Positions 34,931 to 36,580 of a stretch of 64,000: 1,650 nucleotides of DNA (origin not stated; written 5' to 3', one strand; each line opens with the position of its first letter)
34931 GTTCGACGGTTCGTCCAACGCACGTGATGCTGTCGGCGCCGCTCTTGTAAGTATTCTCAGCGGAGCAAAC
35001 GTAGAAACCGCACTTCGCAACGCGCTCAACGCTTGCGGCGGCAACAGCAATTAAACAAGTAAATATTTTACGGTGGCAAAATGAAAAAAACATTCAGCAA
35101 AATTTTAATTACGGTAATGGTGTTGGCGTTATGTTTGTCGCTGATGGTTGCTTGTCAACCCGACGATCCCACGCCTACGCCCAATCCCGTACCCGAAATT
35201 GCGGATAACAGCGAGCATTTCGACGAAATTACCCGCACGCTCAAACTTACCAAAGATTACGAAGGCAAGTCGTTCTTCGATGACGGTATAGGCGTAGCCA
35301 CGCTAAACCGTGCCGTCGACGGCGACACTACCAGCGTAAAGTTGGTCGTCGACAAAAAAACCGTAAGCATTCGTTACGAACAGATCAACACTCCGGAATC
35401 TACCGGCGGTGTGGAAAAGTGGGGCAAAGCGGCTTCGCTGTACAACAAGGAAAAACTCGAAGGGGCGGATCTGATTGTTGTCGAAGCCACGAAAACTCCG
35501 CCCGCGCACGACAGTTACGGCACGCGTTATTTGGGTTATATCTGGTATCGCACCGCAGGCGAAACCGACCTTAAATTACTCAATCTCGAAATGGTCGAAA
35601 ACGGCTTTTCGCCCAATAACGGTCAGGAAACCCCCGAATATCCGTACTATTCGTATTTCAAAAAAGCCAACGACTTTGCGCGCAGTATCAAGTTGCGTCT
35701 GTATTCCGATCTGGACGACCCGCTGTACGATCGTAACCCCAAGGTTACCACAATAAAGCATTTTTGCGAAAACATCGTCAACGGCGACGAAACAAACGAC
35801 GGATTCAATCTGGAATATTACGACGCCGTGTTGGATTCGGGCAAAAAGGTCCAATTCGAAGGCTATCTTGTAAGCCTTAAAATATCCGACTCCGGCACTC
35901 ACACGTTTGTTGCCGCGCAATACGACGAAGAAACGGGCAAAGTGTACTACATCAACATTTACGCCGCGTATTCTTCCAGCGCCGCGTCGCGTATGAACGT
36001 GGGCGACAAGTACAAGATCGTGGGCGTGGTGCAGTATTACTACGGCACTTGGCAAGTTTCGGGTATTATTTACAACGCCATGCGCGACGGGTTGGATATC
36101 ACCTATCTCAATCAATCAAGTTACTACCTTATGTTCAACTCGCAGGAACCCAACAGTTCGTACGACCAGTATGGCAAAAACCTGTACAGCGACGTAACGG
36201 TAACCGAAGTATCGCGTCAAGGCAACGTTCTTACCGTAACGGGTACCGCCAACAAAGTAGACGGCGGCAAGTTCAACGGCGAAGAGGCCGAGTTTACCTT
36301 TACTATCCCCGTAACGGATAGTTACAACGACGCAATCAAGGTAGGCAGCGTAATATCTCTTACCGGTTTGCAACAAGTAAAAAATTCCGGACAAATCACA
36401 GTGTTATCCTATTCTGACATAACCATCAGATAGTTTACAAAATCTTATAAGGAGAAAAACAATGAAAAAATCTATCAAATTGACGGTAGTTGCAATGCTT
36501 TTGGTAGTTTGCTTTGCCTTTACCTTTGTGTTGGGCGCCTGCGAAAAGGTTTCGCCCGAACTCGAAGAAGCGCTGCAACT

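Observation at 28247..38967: Operon joining a CUT1-type ABC importer to a staphylococcal-nuclease lipoprotein, an OB-fold/Ig-repeat giant lipoprotein and two unknown membrane proteins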

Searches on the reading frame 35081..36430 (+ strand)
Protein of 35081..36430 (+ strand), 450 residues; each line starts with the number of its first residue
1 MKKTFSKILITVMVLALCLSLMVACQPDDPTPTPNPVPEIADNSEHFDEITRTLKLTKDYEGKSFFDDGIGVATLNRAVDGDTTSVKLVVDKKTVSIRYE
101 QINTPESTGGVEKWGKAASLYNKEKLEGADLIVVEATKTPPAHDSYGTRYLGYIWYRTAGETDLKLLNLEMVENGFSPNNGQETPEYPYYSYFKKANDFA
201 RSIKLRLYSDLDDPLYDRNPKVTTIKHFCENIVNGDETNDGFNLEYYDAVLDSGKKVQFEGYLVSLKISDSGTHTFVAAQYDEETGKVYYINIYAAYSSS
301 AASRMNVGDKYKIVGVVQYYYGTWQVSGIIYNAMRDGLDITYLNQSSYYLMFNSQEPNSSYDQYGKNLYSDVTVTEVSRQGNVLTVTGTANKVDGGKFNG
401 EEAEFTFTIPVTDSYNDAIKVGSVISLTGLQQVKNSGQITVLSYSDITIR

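Call 4: search_protein_families(library=pfam, proteins=[window:35081-36430:+], max_evalue=0.1)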
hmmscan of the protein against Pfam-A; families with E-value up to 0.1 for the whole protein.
window:35081-36430:+ (450 aa): 3 families
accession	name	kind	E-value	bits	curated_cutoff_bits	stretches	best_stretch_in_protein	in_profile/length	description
PF00565.23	SNase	-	8.5e-11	42.7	21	1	97-209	2-106/107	Staphylococcal nuclease homologue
PF00397.32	WW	-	0.035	14.6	26.9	1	279-292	7-20/31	WW domain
PF01336.31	tRNA_anti-codon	-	0.053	13.9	27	0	258-326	2-67/75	OB-fold nucleic acid binding domain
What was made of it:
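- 35081..36433 (+): g7: 450-aa lipoprotein with an SNase (thermonuclease) domain at about 73-210 and a C-terminal half (about 215-450) of two beta-rich regions, possibly OB-like. PF00565 at 42.7 bits against a cut-off of 21 (call 4).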

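Call 5: search_protein_families(library=ncbifam, proteins=[window:35081-36430:+], max_evalue=0.1)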
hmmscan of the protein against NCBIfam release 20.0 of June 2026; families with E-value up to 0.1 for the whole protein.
window:35081-36430:+ (450 aa): 2 families
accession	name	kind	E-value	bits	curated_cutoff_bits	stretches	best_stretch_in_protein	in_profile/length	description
NF047694.1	TnucaseNucIStaph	equivalog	2.2e-10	40.3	250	1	74-208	48-174/175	thermonuclease NucI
NF047969.1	CaNuclEcnA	equivalog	3.2e-07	30.5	180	1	112-177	63-120/151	calcium-activated nuclease EcnA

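Call 10: find_related_loci(query=window:35081-36430:+, collection=genome_contigs, flank=10000)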
Query window:35081-36430:+ (450 aa) in genome_contigs; peptide patterns used: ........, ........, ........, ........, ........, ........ (x = any residue, [..] = any of these).
79 stretches matched a pattern; 5 encode a relative of the query (tblastn E <= 1e-3); 5 distinct loci.
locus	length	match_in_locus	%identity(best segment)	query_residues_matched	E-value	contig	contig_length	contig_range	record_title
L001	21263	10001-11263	51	1-450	2e-135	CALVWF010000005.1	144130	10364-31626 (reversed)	MAG: uncultured Clostridia bacterium isolate BRZ_FL__bin20 genome assembly, contig: BRZ_FL__NODE_193_length_144130_cov_1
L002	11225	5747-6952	54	21-447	9e-129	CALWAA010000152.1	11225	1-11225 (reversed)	MAG: uncultured Bacilli bacterium isolate BRZ_DD__bin71 genome assembly, contig: BRZ_DD__NODE_4863_length_11225_cov_5.74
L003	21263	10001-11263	47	7-447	6e-118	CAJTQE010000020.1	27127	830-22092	MAG TPA_asm: uncultured Christensenella sp. isolate MGBC110736 genome assembly, contig: MGBC110736.20, whole genome shot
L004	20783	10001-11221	47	1-426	9e-114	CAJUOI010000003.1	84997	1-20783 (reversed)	MAG TPA_asm: uncultured Christensenellaceae bacterium isolate MGBC148030 genome assembly, contig: MGBC148030.3, whole ge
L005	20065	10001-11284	44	1-447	2e-109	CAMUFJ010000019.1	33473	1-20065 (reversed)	MAG TPA_asm: uncultured Clostridia bacterium isolate SRR14038239_bin.39_metawrap_v1.3_MAG genome assembly, contig: NODE.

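Call 15: search_solved_structures(query=window:35081-36430:+, max_evalue=0.01, show_alignments=2)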
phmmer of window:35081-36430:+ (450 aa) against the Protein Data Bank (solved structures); distinct sequences matched with E-value up to 0.01: 270 (the best 60 are shown).
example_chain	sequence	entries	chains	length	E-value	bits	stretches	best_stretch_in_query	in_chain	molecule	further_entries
2f0t_A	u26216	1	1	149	2e-08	36.9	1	73-210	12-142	Staphylococcal nuclease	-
1sta_A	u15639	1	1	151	2e-08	36.9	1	71-210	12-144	STAPHYLOCOCCAL NUCLEASE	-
1f2y_A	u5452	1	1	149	2e-08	36.9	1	73-210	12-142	STAPHYLOCOCCAL NUCLEASE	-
1kdc_A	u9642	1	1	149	2.3e-08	36.7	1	73-212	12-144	STAPHYLOCOCCAL NUCLEASE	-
2sns_A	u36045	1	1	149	2.3e-08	36.7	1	73-212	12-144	THERMONUCLEASE PRECURSOR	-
2f0h_A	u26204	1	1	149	2.5e-08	36.5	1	73-210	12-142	Staphylococcal nuclease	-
1ey7_A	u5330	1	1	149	2.7e-08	36.4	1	73-210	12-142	STAPHYLOCOCCAL NUCLEASE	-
1kdb_A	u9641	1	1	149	3.1e-08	36.2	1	73-212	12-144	STAPHYLOCOCCAL NUCLEASE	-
1kda_A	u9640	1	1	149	3.2e-08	36.2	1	73-212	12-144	STAPHYLOCOCCAL NUCLEASE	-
1f2m_A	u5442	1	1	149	3.2e-08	36.2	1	73-210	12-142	STAPHYLOCOCCAL NUCLEASE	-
1nsn_S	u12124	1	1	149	3.2e-08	36.2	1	73-212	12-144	STAPHYLOCOCCAL NUCLEASE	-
2f0s_A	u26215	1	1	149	3.4e-08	36.1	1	73-210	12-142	Staphylococcal nuclease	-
1eqv_A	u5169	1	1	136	3.5e-08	36.1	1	73-209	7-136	THERMONUCLEASE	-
2f0p_A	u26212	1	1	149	3.7e-08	36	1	73-210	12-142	Staphylococcal nuclease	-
1f2z_A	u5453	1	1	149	3.8e-08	35.9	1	73-210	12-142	STAPHYLOCOCCAL NUCLEASE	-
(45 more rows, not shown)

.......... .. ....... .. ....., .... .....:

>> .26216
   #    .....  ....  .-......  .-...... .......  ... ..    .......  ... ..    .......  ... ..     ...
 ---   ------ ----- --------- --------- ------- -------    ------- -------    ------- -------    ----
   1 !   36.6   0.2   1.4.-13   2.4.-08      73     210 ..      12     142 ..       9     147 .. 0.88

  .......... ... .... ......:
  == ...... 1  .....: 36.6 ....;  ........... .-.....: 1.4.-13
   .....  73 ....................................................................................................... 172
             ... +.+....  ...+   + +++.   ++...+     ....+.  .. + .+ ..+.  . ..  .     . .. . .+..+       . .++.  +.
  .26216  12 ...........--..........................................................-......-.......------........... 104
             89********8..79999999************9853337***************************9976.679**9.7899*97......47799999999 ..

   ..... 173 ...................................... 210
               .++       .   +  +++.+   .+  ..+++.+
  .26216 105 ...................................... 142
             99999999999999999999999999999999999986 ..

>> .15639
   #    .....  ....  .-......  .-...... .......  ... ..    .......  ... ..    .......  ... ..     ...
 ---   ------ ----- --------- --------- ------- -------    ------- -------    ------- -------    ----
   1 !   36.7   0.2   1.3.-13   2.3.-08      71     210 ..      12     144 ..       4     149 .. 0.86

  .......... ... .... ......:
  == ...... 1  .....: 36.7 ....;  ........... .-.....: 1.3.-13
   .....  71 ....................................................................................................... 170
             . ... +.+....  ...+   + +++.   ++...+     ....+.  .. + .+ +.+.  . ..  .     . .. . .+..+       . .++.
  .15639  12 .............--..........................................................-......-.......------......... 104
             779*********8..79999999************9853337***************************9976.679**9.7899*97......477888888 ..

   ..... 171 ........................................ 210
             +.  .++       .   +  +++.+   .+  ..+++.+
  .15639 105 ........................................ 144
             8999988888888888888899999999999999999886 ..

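Call 24: search_protein_families(library=pfam, alignment_id=A1, max_evalue=1)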
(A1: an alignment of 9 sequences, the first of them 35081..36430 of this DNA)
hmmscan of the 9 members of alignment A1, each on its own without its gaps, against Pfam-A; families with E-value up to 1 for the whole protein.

A. member 1, window:35081-36430:+ (450 aa): 4 families
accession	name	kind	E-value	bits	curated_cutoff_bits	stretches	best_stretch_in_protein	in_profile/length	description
PF00565.23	SNase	-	8.5e-11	42.7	21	1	97-209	2-106/107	Staphylococcal nuclease homologue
PF00397.32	WW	-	0.035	14.6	26.9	1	279-292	7-20/31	WW domain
PF01336.31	tRNA_anti-codon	-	0.053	13.9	27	0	258-326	2-67/75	OB-fold nucleic acid binding domain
PF04335.19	VirB8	-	0.15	12.3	23.2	0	275-386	48-157/213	VirB8 protein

B. families by the number of members that match (of 9 scanned): 14 families
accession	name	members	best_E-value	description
PF00565.23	SNase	9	4.4e-36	Staphylococcal nuclease homologue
PF01336.31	tRNA_anti-codon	2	0.053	OB-fold nucleic acid binding domain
PF13567.11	DUF4131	1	0.0018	Domain of unknown function (DUF4131)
PF00397.32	WW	1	0.035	WW domain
PF22859.1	IBIN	1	0.04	Induced by infection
PF19944.4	DUF6406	1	0.11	Family of unknown function (DUF6406)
PF18283.7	CBM77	1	0.11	Carbohydrate binding module 77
PF13800.11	Sigma_reg_N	1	0.12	Sigma factor regulator N-terminal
PF04335.19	VirB8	1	0.15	VirB8 protein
PF13004.13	BACON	1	0.31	Putative binding domain, N-terminal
PF16339.10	DUF4969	1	0.32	Domain of unknown function (DUF4969)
PF20448.3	DUF6705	1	0.51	Family of unknown function (DUF6705)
PF11620.14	GABP-alpha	1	0.58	GA-binding protein alpha chain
PF13786.12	DUF4179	1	0.73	Domain of unknown function (DUF4179)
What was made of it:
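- On Staphylococcal nuclease (SNase, PF00565): All 9 aligned members match, including the S. aureus reference sequence (calls 4, 24).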

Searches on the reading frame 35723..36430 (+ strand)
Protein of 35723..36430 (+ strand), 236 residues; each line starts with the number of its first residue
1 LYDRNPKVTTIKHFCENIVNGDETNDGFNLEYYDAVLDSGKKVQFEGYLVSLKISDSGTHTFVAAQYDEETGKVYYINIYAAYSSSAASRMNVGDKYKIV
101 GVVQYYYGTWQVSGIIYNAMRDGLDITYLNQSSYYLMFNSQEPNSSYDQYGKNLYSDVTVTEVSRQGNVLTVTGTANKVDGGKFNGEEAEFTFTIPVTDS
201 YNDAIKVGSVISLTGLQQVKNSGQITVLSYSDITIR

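Call 78: search_protein_families(library=pfam, alignment_id=A8, max_evalue=1)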
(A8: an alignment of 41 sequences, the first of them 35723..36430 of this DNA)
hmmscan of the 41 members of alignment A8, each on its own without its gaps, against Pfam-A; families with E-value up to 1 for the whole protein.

A. member 1, window:35723-36430:+ (236 aa): 4 families
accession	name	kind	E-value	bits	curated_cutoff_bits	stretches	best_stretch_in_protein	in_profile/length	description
PF01336.31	tRNA_anti-codon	-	0.0069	16.7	27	0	43-112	1-67/75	OB-fold nucleic acid binding domain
PF00397.32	WW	-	0.017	15.6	26.9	1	65-78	7-20/31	WW domain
PF20318.3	DUF6613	-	0.094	13.1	24.3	1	33-132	58-157/200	Family of unknown function (DUF6613)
PF04335.19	VirB8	-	0.12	12.6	23.2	1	59-172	46-157/213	VirB8 protein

B. families by the number of members that match (of 41 scanned): 43 families (the first 25 are shown)
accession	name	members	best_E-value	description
PF01336.31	tRNA_anti-codon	6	0.0069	OB-fold nucleic acid binding domain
PF16853.11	CDC13_N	5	0.01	Cell division control protein 13 N-terminus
PF02018.23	CBM_4_9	3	0.3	Carbohydrate binding domain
PF24239.1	DUF7447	2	0.019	Family of unknown function (DUF7447)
PF18283.7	CBM77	2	0.032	Carbohydrate binding module 77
PF25784.1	BigA_N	2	0.06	BigA and YdbA N-terminal beta barrel domain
PF05137.18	PilN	2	0.079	Fimbrial assembly protein (PilN)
PF04335.19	VirB8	2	0.12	VirB8 protein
PF16640.11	Big_3_5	2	0.28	Bacterial Ig-like domain (group 3)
PF08477.19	Roc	1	0.0019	Ras of Complex, Roc, domain of DAPkinase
PF00397.32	WW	1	0.017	WW domain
PF20597.4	pAdhesive_15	1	0.023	Putative Ice-binding-like adhesive domain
PF05989.17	Chordopox_A35R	1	0.025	Chordopoxvirus A35R protein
PF20174.4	DUF6540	1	0.028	Family of unknown function (DUF6540)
PF18522.7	DUF5620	1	0.029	Domain of unknown function (DUF5620)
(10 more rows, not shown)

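Call 79: search_solved_structures(query=A8, max_evalue=10)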
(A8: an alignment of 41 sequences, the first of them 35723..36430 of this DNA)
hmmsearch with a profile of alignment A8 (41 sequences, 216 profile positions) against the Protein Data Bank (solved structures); distinct sequences matched with E-value up to 10: 0.
